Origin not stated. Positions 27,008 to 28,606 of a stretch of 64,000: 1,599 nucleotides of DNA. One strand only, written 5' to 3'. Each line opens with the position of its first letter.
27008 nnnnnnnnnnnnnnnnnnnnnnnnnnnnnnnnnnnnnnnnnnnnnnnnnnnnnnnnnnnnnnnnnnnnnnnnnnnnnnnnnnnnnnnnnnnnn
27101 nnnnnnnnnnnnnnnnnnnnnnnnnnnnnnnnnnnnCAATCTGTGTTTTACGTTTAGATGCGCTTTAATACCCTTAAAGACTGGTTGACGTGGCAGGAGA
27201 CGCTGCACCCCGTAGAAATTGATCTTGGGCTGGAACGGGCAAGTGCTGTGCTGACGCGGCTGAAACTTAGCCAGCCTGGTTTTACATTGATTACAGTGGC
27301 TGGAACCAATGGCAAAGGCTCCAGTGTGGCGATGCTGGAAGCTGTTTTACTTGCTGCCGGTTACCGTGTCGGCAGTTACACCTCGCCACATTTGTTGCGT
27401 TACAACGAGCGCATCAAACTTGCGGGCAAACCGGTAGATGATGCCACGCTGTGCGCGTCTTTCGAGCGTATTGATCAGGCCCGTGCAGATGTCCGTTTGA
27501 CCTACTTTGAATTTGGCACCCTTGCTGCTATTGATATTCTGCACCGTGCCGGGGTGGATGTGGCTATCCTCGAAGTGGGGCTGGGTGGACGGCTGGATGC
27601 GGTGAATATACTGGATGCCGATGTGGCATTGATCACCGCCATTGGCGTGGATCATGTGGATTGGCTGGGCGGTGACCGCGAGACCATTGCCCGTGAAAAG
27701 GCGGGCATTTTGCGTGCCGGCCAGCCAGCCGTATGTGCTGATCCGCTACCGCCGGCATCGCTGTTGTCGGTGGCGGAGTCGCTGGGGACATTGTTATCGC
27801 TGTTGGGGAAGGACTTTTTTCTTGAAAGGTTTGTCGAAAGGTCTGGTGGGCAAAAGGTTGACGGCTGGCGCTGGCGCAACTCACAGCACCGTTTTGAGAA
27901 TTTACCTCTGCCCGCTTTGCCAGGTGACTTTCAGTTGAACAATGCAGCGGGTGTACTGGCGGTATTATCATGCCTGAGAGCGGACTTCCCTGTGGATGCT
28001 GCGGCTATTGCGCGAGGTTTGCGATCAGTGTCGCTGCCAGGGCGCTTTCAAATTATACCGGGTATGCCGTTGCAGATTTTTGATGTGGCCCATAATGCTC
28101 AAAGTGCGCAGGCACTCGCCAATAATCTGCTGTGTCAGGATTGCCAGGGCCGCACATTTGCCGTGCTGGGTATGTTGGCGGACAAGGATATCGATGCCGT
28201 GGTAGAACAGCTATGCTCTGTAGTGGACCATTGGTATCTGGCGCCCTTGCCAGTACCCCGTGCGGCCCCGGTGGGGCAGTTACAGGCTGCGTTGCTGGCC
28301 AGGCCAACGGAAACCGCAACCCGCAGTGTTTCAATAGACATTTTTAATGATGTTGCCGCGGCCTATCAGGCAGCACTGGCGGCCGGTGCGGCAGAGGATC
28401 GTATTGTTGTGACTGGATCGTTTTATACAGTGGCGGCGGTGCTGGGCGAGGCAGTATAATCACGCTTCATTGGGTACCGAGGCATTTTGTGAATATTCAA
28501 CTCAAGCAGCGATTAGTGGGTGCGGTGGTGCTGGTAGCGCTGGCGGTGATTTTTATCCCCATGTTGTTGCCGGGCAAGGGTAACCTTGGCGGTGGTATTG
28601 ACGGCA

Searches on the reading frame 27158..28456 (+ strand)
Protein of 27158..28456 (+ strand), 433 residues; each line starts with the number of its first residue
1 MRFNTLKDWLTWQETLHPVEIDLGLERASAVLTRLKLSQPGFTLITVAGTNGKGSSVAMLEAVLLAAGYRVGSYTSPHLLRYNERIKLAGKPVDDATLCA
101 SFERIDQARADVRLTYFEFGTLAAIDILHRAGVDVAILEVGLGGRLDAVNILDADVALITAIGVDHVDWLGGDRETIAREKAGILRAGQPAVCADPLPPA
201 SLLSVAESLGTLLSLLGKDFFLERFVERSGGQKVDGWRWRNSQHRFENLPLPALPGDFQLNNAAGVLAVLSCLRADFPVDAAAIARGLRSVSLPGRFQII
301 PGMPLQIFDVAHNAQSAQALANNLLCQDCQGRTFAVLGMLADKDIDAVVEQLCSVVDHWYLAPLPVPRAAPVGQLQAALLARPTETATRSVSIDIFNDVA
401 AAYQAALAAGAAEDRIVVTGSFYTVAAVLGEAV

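Call 3: search_protein_families(library=pfam, proteins=[window:27158-28456:+], max_evalue=0.01)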
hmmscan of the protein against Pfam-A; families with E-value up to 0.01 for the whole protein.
window:27158-28456:+ (433 aa): 2 families
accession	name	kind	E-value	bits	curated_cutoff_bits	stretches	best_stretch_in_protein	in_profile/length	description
PF02875.26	Mur_ligase_C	-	8.7e-16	59.4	28.4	1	295-422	1-127/127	Mur ligase, glutamate ligase domain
PF08245.18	Mur_ligase_M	-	4.7e-10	40.2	24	1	47-269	1-199/200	Mur ligase middle domain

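Call 36: find_homologous_proteins(query=window:27158-28456:+, max_evalue=1e-60)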
Query window:27158-28456:+ (433 aa): 7997 proteins with E <= 1e-60 among 8000 candidates; the best 120 are listed.
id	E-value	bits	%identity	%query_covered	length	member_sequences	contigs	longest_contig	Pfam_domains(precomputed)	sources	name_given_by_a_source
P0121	4.2e-280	947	99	100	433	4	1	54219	PF02875.27,PF08245.19,PF27239.1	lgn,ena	-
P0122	2.8e-237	806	85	100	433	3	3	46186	PF02875.27,PF08245.19,PF27239.1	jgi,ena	-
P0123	3.9e-224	762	82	100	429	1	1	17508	PF02875.27,PF08245.19,PF27239.1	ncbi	-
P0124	4.3e-223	759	82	100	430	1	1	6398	PF02875.27,PF08245.19,PF27239.1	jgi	-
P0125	3.1e-222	756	82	100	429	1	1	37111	PF02875.27,PF08245.19,PF27239.1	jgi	-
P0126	1.0e-218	744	80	100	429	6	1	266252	PF02875.27,PF08245.19,PF27239.1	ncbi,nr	ncbi:MAG: bifunctional tetrahydrofolate synthase/dihydrofolate synthase [Gammaproteobacteria bacteri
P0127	6.8e-216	735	79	100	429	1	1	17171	PF02875.27,PF08245.19,PF27239.1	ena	-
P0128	1.8e-215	734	80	100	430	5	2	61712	PF02875.27,PF08245.19,PF27239.1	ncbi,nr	ncbi:MAG: bifunctional tetrahydrofolate synthase/dihydrofolate synthase [Gammaproteobacteria bacteri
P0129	6.9e-215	732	77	100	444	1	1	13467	PF02875.27,PF08245.19,PF27239.1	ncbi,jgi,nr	ncbi:MAG: bifunctional tetrahydrofolate synthase/dihydrofolate synthase [Gammaproteobacteria bacteri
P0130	5.1e-200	683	75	100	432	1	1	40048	PF02875.27,PF08245.19,PF27239.1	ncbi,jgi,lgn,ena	-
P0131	2.2e-199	681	74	100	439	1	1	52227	PF02875.27,PF08245.19,PF27239.1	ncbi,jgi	-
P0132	5.4e-197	673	73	100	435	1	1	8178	PF02875.27,PF08245.19,PF27239.1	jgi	jgi:dihydrofolate synthase / folylpolyglutamate synthase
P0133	7.0e-195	666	74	99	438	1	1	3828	PF02875.27,PF08245.19,PF27239.1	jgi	jgi:dihydrofolate synthase/folylpolyglutamate synthase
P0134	6.3e-191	653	73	100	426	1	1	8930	PF02875.27,PF08245.19,PF27239.1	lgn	-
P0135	2.7e-189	647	69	100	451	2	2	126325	PF02875.27,PF08245.19,PF27239.1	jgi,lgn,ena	-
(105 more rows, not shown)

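Call 37: find_encoding_contigs(protein=P0126, flank=7000, max_places=1)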
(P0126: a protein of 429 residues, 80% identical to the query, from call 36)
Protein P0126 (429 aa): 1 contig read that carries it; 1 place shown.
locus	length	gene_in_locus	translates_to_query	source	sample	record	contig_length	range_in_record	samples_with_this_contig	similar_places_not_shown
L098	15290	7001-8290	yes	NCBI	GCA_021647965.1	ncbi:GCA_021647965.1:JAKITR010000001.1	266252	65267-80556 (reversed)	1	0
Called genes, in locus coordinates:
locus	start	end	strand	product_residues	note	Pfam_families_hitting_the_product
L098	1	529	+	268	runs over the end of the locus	PF00290:Trp_syntA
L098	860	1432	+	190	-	-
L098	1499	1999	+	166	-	-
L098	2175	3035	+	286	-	PF17848:Zn_ribbon_ACC, PF01039:Carboxyl_trans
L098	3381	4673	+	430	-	-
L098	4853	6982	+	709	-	PF05496:RuvB_N (faint), PF24883:NPHP3_N (faint), PF02367:TsaE (faint), PF13191:AAA_16 (faint), PF27394:Aq_aa27 (faint), PF00004:AAA, PF00910:RNA_helicase (faint), PF00004:AAA, +9 more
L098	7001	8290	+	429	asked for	PF08245:Mur_ligase_M, PF02875:Mur_ligase_C, PF27239:FOL3_C (weak)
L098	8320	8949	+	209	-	PF05036:SPOR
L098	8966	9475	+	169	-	PF02674:Colicin_V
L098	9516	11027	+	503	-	PF13522:GATase_6, PF13537:GATase_7, PF00156:Pribosyltran (weak)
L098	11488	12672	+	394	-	PF01053:Cys_Met_Meta_PP, PF00155:Aminotran_1_2, PF01041:DegT_DnrJ_EryC1 (weak), PF00266:Aminotran_5 (weak)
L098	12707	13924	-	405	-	PF24885:TPR_NPHP3, PF13424:TPR_12 (weak), PF13374:TPR_10 (weak), PF13424:TPR_12, PF24885:TPR_NPHP3, PF13424:TPR_12, PF24885:TPR_NPHP3, PF13374:TPR_10 (weak), +11 more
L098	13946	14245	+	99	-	-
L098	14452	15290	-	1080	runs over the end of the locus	PF12773:DZR, PF00211:Guanylate_cyc, PF17874:TPR_MalT (faint), PF13191:AAA_16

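Call 38: find_encoding_contigs(protein=P0131, flank=7000, max_places=1)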
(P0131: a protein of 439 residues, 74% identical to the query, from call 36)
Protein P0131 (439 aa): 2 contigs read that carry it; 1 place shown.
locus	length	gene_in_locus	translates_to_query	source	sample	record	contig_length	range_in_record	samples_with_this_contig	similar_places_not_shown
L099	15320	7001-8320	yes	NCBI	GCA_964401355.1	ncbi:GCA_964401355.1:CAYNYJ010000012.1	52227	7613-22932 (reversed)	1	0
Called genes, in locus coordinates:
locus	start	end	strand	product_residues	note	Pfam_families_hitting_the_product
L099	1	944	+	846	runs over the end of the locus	PF25800:FimV_N, PF13428:TPR_14 (faint), PF14559:TPR_19 (faint)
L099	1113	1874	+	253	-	-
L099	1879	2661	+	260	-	PF01416:PseudoU_synth_1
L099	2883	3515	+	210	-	PF00697:PRAI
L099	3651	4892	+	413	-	PF00291:PALP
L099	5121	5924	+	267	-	PF00290:Trp_syntA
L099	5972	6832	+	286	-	PF17848:Zn_ribbon_ACC, PF01039:Carboxyl_trans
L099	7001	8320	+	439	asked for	PF08245:Mur_ligase_M (weak), PF02875:Mur_ligase_C, PF27239:FOL3_C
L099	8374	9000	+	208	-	PF05036:SPOR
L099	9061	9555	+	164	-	PF02674:Colicin_V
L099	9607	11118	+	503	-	PF13522:GATase_6, PF13537:GATase_7, PF00156:Pribosyltran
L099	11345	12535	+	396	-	PF01053:Cys_Met_Meta_PP, PF00155:Aminotran_1_2, PF01041:DegT_DnrJ_EryC1 (weak), PF00266:Aminotran_5 (weak)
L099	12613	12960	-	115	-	-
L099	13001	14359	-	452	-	PF24885:TPR_NPHP3, PF13374:TPR_10, PF13424:TPR_12, PF24885:TPR_NPHP3, PF13424:TPR_12, PF13374:TPR_10, PF24885:TPR_NPHP3, PF13424:TPR_12, +10 more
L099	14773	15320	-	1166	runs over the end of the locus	PF12773:DZR, PF00211:Guanylate_cyc, PF13191:AAA_16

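Call 39: find_encoding_contigs(protein=P0135, flank=7000, max_places=1)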
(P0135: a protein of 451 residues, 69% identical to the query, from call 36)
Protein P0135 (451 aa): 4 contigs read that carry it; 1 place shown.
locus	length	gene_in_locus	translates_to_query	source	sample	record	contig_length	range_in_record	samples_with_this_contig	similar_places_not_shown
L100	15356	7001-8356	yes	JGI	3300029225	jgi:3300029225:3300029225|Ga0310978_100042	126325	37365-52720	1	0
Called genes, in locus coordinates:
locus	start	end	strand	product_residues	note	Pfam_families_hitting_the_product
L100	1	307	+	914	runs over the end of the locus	PF25800:FimV_N, PF13428:TPR_14 (faint), PF14559:TPR_19 (faint)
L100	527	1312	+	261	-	-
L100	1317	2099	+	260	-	PF01416:PseudoU_synth_1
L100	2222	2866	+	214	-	PF00697:PRAI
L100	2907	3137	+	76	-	-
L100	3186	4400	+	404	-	PF00291:PALP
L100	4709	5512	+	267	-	PF00290:Trp_syntA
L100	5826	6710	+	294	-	PF17848:Zn_ribbon_ACC, PF01039:Carboxyl_trans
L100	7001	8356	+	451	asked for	PF08245:Mur_ligase_M (faint), PF02875:Mur_ligase_C, PF27239:FOL3_C (weak)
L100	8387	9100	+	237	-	PF05036:SPOR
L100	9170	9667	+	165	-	PF02674:Colicin_V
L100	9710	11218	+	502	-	PF13522:GATase_6, PF13537:GATase_7, PF00156:Pribosyltran (weak)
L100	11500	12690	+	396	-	PF01053:Cys_Met_Meta_PP, PF00155:Aminotran_1_2, PF01041:DegT_DnrJ_EryC1 (weak), PF00266:Aminotran_5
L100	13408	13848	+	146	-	-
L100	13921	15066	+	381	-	-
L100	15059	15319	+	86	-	-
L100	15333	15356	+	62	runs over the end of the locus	-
